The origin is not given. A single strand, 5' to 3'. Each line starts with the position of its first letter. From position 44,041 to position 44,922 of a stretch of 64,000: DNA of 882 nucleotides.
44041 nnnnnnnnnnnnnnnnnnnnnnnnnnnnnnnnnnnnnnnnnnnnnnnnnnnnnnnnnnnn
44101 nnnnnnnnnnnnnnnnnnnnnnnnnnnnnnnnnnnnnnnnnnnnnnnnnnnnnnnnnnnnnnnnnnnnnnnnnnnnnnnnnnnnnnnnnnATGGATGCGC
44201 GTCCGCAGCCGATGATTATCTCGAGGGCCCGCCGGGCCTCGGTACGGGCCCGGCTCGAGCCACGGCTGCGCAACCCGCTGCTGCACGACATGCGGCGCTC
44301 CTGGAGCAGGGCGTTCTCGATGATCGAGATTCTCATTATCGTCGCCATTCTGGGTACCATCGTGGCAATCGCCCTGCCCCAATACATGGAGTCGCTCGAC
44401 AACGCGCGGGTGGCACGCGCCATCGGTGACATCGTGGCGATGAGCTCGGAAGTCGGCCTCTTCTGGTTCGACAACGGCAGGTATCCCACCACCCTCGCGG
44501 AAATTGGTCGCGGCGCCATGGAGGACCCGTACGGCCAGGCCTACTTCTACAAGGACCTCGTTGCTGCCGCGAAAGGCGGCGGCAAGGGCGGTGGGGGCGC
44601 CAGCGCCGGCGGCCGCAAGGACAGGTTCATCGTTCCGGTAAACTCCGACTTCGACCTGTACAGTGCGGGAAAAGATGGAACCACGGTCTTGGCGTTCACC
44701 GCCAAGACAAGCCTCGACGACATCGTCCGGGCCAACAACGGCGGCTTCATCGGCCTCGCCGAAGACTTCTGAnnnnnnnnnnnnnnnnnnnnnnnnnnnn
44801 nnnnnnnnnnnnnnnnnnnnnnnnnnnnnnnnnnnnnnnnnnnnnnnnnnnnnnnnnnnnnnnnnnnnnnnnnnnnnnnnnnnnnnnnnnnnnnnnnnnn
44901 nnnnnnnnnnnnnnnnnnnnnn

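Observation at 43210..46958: Tightly coupled four-gene operon: lipoprotein, HAMP-only two-helix membrane protein, orphan GspG-like pseudopilin, HAMP-GAF-HD-GYP sensor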

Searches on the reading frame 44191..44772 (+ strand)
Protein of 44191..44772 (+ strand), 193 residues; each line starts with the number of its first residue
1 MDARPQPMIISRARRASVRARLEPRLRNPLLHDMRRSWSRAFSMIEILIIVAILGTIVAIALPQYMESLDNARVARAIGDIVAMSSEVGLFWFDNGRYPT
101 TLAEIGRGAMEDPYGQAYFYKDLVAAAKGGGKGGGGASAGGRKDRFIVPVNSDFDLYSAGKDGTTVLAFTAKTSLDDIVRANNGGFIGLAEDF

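Call 3: search_protein_families(library=pfam, proteins=[window:44191-44772:+], max_evalue=0.1)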
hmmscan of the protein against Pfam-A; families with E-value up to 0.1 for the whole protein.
window:44191-44772:+ (193 aa): 2 families
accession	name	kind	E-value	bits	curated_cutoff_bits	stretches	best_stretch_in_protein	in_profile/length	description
PF08334.16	T2SSG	-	1.6e-06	28.5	21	1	65-101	2-38/108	Type II secretion system (T2SS), protein G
PF07963.17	N_methyl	-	0.022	14.8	21.2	1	40-62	5-27/27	Prokaryotic N-terminal methylation motif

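Call 7: find_homologous_proteins(query=window:44290-44769:+, max_evalue=0.001)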
Query seq(160 aa) (160 aa): 974 proteins with E <= 0.001 among 1182 candidates; the best 120 are listed.
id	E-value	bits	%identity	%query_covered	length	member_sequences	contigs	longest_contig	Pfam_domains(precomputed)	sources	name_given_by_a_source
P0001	5.6e-98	343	100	100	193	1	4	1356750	PF08334.17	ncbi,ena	-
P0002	2.7e-80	285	81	100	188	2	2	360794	PF08334.17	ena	-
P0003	1.5e-78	280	81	100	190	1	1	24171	PF08334.17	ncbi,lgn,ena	-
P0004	2.4e-78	279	81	100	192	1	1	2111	PF08334.17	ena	-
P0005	1.6e-76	273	81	100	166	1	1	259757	PF08334.17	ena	-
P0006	2.6e-68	247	71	100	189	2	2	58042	-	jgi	jgi:general secretion pathway protein G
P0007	2.3e-67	243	68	99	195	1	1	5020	PF07963.18,PF08334.17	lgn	-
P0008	4.5e-67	243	69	100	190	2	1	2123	PF08334.17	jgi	-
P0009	2.3e-66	240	69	100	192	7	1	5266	-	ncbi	-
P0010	2.2e-65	237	68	100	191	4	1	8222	-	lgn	-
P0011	2.8e-65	237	67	100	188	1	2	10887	PF08334.17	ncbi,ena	-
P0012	1.7e-64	234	65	100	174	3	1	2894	PF08334.17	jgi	-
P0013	3.0e-63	230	65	100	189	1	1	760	-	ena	-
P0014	7.1e-63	229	66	100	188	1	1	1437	PF08334.17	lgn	-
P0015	7.7e-63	229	66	100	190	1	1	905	-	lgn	-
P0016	9.0e-62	225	65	100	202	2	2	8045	PF08334.17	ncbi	-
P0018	7.8e-61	222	65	98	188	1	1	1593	PF08334.17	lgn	-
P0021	3.6e-60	220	67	98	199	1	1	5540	PF08334.17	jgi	-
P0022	4.2e-60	220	65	97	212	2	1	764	PF08334.17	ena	-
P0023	6.7e-59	216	58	100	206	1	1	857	PF08334.17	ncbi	-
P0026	1.3e-58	215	63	100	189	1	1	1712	PF08334.17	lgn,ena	-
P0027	2.1e-58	214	60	100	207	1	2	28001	PF08334.17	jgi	-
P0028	4.3e-58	213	61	100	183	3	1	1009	PF08334.17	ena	-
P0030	3.3e-56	207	63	100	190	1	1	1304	PF08334.17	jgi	jgi:general secretion pathway protein G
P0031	1.3e-49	186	54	100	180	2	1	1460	PF07963.18,PF08334.17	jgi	-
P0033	3.8e-48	181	57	97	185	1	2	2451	PF08334.17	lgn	-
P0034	9.0e-48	180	59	100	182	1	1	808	PF08334.17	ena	-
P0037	8.6e-46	173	54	97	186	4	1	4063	PF08334.17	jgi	-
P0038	1.3e-45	173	54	100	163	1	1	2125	PF07963.18,PF08334.17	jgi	-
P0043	9.0e-44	167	53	99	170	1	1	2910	PF08334.17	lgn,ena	-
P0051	6.3e-42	161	54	94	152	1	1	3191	PF08334.17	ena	-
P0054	1.8e-41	159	50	96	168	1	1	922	PF08334.17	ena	-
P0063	1.7e-40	156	52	98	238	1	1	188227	-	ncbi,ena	-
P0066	4.0e-40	155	52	94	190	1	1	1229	PF08334.17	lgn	-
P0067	6.6e-40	154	53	95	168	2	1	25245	-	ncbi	-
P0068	6.7e-40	154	52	96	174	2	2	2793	PF07963.18,PF08334.17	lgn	-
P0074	3.7e-39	152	51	95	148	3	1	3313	PF07963.18,PF08334.17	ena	-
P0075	5.1e-39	151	53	89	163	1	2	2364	PF07963.18,PF08334.17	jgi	jgi:general secretion pathway protein G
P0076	5.5e-39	151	52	94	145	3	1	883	PF08334.17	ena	-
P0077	6.1e-39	151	51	95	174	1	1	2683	PF07963.18,PF08334.17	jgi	jgi:general secretion pathway protein G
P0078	6.3e-39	151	51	98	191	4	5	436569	-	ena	-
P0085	4.4e-38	148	48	99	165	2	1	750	PF07963.18,PF08334.17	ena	-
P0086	8.3e-38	147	52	96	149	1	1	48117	PF07963.18,PF08334.17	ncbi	-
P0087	1.0e-37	147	48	99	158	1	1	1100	PF08334.17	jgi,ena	-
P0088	1.3e-37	147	48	98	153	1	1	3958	PF08334.17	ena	-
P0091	2.5e-37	146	45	95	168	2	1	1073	PF08334.17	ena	-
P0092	2.6e-37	146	50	97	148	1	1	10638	PF07963.18,PF16732.11,PF08334.17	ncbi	-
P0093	3.6e-37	145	49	100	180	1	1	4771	PF07963.18,PF08334.17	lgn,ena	-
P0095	4.8e-37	145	51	88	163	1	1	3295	PF08334.17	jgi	jgi:general secretion pathway protein G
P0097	5.9e-37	145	49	96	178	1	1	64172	PF07963.18,PF08334.17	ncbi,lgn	-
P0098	6.6e-37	145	51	88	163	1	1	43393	PF07963.18,PF08334.17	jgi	jgi:general secretion pathway protein G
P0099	8.0e-37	144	49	99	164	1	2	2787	PF07963.18,PF08334.17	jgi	jgi:general secretion pathway protein G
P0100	8.5e-37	144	48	99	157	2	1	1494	PF07963.18,PF08334.17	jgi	-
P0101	9.0e-37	144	49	96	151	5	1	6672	PF07963.18,PF08334.17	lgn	-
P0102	1.0e-36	144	49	88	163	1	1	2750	PF07963.18,PF08334.17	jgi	jgi:general secretion pathway protein G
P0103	1.1e-36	144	46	96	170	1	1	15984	PF08334.17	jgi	-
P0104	1.7e-36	143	50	99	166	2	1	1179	PF07963.18,PF08334.17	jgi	jgi:general secretion pathway protein G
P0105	2.2e-36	143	48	97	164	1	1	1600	PF07963.18,PF08334.17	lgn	-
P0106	2.3e-36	143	47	96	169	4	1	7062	PF07963.18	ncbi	-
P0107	2.4e-36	143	51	93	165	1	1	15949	PF07963.18,PF08334.17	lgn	-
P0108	2.5e-36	143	49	95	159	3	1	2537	PF07963.18,PF22434.2,PF08334.17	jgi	jgi:general secretion pathway protein G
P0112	3.9e-36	142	49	94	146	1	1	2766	PF08334.17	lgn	-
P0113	4.5e-36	142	47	95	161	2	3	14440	PF07963.18,PF08334.17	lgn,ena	-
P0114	5.7e-36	141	48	96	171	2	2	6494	PF07963.18,PF08334.17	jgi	jgi:general secretion pathway protein G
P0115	6.1e-36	141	49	99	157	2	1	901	PF08334.17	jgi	jgi:general secretion pathway protein G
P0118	7.1e-36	141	49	91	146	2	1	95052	PF08334.17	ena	-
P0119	7.3e-36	141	52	97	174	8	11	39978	PF07963.18,PF08334.17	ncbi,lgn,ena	-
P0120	7.5e-36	141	50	94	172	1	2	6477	PF07963.18,PF08334.17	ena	-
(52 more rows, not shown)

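Call 8: find_encoding_contigs(protein=P0001, flank=10000, max_places=2)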
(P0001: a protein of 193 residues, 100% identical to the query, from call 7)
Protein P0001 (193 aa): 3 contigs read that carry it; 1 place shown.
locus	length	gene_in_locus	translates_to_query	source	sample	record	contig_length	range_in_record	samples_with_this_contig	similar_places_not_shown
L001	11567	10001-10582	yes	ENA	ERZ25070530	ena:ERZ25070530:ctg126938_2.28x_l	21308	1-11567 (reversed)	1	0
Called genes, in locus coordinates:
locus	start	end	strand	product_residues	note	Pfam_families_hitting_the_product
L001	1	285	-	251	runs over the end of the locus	PF01784:DUF34_NIF3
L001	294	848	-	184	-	PF05193:Peptidase_M16_C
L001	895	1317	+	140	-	-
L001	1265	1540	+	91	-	-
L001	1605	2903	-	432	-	PF00675:Peptidase_M16, PF05193:Peptidase_M16_C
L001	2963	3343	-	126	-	-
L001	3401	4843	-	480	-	PF03553:Na_H_antiporter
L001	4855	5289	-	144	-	PF09424:YqeY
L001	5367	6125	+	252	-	PF01553:Acyltransferase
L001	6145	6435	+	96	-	-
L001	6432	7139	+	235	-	PF08551:DUF1751 (weak), PF01694:Rhomboid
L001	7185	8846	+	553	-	PF07969:Amidohydro_3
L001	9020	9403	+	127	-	-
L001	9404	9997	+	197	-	-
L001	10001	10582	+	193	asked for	PF08334:T2SSG (faint)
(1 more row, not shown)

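Call 9: find_encoding_contigs(protein=P0006, flank=8000, max_places=2)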
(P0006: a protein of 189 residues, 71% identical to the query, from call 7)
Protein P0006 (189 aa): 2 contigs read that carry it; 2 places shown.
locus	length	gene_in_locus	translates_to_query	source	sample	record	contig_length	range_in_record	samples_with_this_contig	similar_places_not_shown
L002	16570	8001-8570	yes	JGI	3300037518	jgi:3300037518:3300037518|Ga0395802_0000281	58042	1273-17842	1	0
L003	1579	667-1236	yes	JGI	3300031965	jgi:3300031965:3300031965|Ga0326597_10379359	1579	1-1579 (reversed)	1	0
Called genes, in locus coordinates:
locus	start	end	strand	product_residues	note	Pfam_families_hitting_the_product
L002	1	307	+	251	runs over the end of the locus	-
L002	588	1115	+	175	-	PF00474:SSF (weak)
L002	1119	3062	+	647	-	PF12796:Ank_2, PF13857:Ank_5, PF00023:Ank (weak), PF13637:Ank_4 (weak), PF00023:Ank (weak), PF12796:Ank_2, PF13637:Ank_4, PF12796:Ank_2, +5 more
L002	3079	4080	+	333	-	PF00657:Lipase_GDSL, PF04311:DUF459 (faint), PF13472:Lipase_GDSL_2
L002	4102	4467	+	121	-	-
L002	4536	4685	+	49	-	PF19451:DUF5989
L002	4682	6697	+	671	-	PF02543:Carbam_trans_N, PF16861:Carbam_trans_C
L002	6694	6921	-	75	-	-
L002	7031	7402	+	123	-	-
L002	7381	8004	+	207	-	-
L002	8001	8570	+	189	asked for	-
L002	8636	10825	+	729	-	PF00672:HAMP, PF01590:GAF (weak), PF13185:GAF_2, PF13487:HD_5, PF01966:HD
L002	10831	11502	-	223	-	PF08843:AbiEii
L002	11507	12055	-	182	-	-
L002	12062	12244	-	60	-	-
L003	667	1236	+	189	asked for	-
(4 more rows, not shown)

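Call 10: find_encoding_contigs(protein=P0063, flank=8000, max_places=2)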
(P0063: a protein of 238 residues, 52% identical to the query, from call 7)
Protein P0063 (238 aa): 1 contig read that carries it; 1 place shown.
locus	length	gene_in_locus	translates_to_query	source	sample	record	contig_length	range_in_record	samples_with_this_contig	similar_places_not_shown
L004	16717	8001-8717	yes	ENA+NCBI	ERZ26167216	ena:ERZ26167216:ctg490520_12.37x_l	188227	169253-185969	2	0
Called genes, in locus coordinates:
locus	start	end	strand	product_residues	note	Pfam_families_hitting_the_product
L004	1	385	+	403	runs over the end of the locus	PF25917:BSH_RND, PF25973:BSH_CzcB (weak), PF25876:HH_MFP_RND (weak), PF25954:Beta-barrel_RND_2, PF25990:Beta-barrel_YknX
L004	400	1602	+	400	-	PF12704:MacB_PCD, PF02687:FtsX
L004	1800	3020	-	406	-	PF00872:Transposase_mut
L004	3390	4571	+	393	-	PF00872:Transposase_mut, PF10551:MULE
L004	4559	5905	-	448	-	PF01979:Amidohydro_1, PF07969:Amidohydro_3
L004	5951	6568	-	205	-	PF00160:Pro_isomerase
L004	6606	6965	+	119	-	PF13518:HTH_28 (weak)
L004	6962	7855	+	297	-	PF13276:HTH_21, PF00665:rve (weak), PF13683:rve_3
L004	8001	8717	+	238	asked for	-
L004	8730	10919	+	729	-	PF00672:HAMP, PF01590:GAF (weak), PF13185:GAF_2, PF01966:HD, PF13487:HD_5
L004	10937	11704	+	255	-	-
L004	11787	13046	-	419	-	PF00872:Transposase_mut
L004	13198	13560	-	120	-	PF00072:Response_reg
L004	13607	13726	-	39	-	-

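Call 11: find_encoding_contigs(protein=P0078, flank=8000, max_places=2)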
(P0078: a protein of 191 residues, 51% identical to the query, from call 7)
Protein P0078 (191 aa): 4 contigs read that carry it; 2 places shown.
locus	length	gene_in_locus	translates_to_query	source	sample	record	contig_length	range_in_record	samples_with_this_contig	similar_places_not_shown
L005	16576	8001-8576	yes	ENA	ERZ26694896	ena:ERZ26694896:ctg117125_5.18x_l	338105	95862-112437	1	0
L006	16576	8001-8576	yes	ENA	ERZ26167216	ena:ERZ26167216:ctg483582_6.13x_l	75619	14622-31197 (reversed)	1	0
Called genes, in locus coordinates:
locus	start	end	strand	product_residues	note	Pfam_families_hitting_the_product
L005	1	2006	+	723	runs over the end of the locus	PF11028:TMEM260_N, PF28495:TMEM260_2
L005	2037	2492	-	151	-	PF14347:DUF4399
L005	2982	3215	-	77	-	-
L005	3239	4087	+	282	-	PF07690:MFS_1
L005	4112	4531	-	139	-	PF01575:MaoC_dehydratas, PF13452:FAS1_DH_region (weak)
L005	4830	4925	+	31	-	-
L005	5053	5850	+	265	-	PF00872:Transposase_mut, PF10551:MULE (faint)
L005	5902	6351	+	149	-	PF01527:HTH_Tnp_1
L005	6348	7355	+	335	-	PF00665:rve, PF13683:rve_3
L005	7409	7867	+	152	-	PF00872:Transposase_mut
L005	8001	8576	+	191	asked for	-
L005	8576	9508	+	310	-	-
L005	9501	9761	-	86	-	-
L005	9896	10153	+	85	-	PF01590:GAF (weak), PF13185:GAF_2 (weak)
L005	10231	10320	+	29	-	-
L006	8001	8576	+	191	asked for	-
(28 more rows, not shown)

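Call 12: find_encoding_contigs(protein=P0086, flank=8000, max_places=2)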
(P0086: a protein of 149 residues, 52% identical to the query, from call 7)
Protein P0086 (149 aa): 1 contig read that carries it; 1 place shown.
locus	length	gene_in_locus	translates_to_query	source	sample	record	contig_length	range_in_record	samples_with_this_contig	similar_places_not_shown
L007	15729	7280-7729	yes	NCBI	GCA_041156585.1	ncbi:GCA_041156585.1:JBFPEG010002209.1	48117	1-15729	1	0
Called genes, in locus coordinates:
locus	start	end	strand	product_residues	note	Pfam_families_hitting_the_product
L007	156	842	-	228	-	PF03167:UDG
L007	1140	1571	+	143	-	PF01152:Bac_globin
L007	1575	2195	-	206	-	PF12804:NTP_transf_3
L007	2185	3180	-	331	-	PF02625:XdhC_CoxI, PF13478:XdhC_C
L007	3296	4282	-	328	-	PF08240:ADH_N, PF00107:ADH_zinc_N, PF13602:ADH_zinc_N_2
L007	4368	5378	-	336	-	PF00990:GGDEF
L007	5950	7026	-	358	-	PF00753:Lactamase_B, PF21221:B_lactamase-like_C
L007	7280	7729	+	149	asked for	PF07963:N_methyl, PF08334:T2SSG (faint)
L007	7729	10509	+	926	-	PF00672:HAMP, PF00990:GGDEF, PF00563:EAL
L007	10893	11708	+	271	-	PF00582:Usp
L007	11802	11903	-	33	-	-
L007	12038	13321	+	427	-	PF00512:HisKA, PF02518:HATPase_c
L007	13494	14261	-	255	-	-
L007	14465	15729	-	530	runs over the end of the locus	PF00512:HisKA, PF02518:HATPase_c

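Call 13: find_encoding_contigs(protein=P0119, flank=8000, max_places=3)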
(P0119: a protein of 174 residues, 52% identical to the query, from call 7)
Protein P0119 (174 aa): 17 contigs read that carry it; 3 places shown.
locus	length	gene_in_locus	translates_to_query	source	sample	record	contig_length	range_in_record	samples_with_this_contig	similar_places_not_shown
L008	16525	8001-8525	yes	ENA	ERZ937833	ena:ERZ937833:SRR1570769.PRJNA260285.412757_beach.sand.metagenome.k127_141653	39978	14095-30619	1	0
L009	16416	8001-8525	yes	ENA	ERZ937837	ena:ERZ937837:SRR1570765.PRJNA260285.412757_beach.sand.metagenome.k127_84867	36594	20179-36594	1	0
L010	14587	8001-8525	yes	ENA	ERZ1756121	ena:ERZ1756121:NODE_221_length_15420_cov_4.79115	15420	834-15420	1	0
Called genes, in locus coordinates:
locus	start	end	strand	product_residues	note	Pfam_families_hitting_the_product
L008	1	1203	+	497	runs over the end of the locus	PF08529:NusA_N, PF00575:S1, PF13184:KH_NusA_1st, PF26594:KH_NusA_2nd, PF14520:HHH_5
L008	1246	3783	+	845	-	PF04760:IF2_N, PF08364:IF2_assoc, PF04760:IF2_N, PF00009:GTP_EFTU, PF00071:Ras (weak), PF01926:MMR_HSR1, PF22042:EF-G_D2, PF11987:IF-2, +1 more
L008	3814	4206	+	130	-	PF02033:RBFA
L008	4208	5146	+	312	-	PF01509:TruB_N, PF16198:TruB_C_2, PF09157:TruB-C_2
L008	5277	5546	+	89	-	PF00312:Ribosomal_S15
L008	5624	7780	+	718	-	PF01138:RNase_PH, PF03725:RNase_PH_C, PF03726:PNPase, PF01138:RNase_PH, PF00013:KH_1, PF00575:S1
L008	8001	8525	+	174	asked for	PF07963:N_methyl, PF08334:T2SSG (faint)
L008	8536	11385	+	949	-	PF00672:HAMP, PF00990:GGDEF, PF00563:EAL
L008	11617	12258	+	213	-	PF03473:MOSC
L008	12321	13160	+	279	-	PF00561:Abhydrolase_1, PF12146:Hydrolase_4, PF12697:Abhydrolase_6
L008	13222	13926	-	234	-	PF03929:PepSY_TM (weak)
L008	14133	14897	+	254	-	PF02517:Rce1-like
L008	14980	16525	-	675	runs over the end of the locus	PF00724:Oxidored_FMN, PF00070:Pyr_redox (faint), PF00890:FAD_binding_2 (weak), PF01266:DAO (weak), PF03486:HI0933_like (weak), PF07992:Pyr_redox_2, PF12831:FAD_oxidored, PF13450:NAD_binding_8, +1 more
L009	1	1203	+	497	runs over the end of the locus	PF08529:NusA_N, PF00575:S1, PF13184:KH_NusA_1st, PF26594:KH_NusA_2nd, PF14520:HHH_5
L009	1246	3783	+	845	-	PF04760:IF2_N, PF08364:IF2_assoc, PF04760:IF2_N, PF00009:GTP_EFTU, PF00071:Ras (weak), PF01926:MMR_HSR1, PF22042:EF-G_D2, PF11987:IF-2, +1 more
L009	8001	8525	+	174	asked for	PF07963:N_methyl, PF08334:T2SSG (faint)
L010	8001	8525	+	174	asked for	PF07963:N_methyl, PF08334:T2SSG (faint)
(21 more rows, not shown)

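Call 16: find_related_loci(query=A1, collection=genome_contigs, flank=8000)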
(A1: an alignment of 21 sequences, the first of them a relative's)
Query A1 (193 aa) in genome_contigs; peptide patterns used: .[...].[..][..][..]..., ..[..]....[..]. (x = any residue, [..] = any of these).
600 stretches matched a pattern (row limit reached: there are more); 585 encode a relative of the query (tblastn E <= 1e-3); the best 80 are kept; 80 distinct loci.
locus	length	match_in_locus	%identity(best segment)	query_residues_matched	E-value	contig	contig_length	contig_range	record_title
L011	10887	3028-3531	65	22-193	9e-66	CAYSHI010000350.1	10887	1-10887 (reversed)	MAG TPA_asm: uncultured Acidobacteriota bacterium isolate binchicken_co231_131 genome assembly, contig: k141_2609248, wh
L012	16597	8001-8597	42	10-193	1e-46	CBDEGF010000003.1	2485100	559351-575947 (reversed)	MAG: Candidatus Marinacidobacterales bacterium isolate c082ba49-c445-4dc2-813e-242f56799b7a genome assembly, contig: con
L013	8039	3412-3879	56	38-193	3e-45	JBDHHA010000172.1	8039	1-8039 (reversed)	MAG: Gemmatimonadota bacterium isolate M8-62_Bin_109 M8-62_Bin_109_scaffold_47175, whole genome shotgun sequence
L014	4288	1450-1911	51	35-193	5e-45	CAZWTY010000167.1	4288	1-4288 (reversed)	MAG TPA_asm: uncultured Desulforapulum sp. isolate SRP220891_co1_433 genome assembly, contig: NODE_41767_length_4288_cov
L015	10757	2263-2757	48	27-193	2e-43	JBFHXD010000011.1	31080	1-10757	MAG: Candidatus Methylomirabilales bacterium isolate Mix_sand09.2021.07.Z.47 k141_2436544_length_31080_cov_11.0540, whol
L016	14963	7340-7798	48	34-193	6e-43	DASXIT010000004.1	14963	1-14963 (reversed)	MAG TPA_asm: Candidatus Acidoferrum sp. isolate SMAG_U5228 k141_2492511, whole genome shotgun sequence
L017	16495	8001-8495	44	14-193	9e-43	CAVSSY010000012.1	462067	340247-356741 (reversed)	MAG: uncultured delta proteobacterium isolate MFD05684.bin.2.99 genome assembly, contig: contig_32928, whole genome shot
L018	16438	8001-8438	49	39-193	1e-42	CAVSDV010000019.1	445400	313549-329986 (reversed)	MAG: Candidatus Acidoferrales bacterium isolate MFD02134.bin.3.246 genome assembly, contig: contig_23156, whole genome s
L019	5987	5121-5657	41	8-193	2e-42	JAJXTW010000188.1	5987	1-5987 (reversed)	MAG: Nitrospirae bacterium isolate BP4.bin67 NODE_20416_length_5987_cov_1.567235, whole genome shotgun sequence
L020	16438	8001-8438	47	39-193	3e-42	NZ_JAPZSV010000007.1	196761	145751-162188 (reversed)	MAG: Hylemonella sp. isolate LE19-195.1A c_000000003624, whole genome shotgun sequence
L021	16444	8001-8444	50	42-193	2e-42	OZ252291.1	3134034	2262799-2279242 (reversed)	MAG: Gemmatimonadales bacterium isolate 1a75408a-c806-4ed8-8116-707dc2be45c1 genome assembly, chromosome: 1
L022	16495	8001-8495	43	14-193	9e-42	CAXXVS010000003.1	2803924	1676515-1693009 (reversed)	MAG: Desulfobacterales bacterium isolate 5e2e11cb-0a29-41e5-9cec-673f41953d49 genome assembly, contig: contig_3, whole g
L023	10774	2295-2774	47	35-193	2e-41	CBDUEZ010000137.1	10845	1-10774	MAG TPA_asm: uncultured bacterium isolate SRR22808126_concoct_4 genome assembly, contig: ERZ25043457.3590, whole genome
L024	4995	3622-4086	48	37-193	2e-41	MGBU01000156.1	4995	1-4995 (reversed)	MAG: Candidatus Rokubacteria bacterium GWA2_73_35 gwa2_scaffold_32300, whole genome shotgun sequence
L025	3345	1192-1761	42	11-193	5e-41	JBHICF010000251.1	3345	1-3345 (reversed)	MAG: Nitrospiraceae bacterium isolate FS_1_bin.17 NODE_4421_length_3345_cov_5.534043, whole genome shotgun sequence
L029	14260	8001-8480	46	21-193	8e-41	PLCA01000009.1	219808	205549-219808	MAG: Gemmatimonadetes bacterium isolate palsa_1239 73.20111000_P3M.22_contig_280, whole genome shotgun sequence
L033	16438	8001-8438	46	41-193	2e-40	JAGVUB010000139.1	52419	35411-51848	MAG: Verrucomicrobia bacterium isolate WAS_Bin_16 WAS_Bin_16_scaffold_190, whole genome shotgun sequence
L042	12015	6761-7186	48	42-193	5e-40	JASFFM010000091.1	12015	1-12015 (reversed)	MAG: Desulfobacterales bacterium isolate D0606S02metaG_Bin_597 D0606S02metaG_FD_scaffold_1087_c1, whole genome shotgun s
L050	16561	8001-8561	41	13-193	2e-39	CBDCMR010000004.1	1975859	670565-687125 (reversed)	MAG: Longimicrobiales bacterium isolate 15054db9-509a-47bb-9008-d5a6df8650c5 genome assembly, contig: contig_4, whole ge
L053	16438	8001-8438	45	39-193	3e-39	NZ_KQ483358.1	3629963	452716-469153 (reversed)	Curvibacter sp. PAE-UM Scaffold1, whole genome shotgun sequence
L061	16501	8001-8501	42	17-193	6e-39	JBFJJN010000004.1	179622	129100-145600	MAG: Methylophilaceae bacterium isolate Mix_sand17.2022.03.D.24 k141_1989886_length_179622_cov_14.9997, whole genome sho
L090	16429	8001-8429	43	42-193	5e-38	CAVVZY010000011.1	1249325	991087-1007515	MAG: uncultured Acidobacteriota bacterium isolate MFD01872.bin.1.36 genome assembly, contig: contig_89233, whole genome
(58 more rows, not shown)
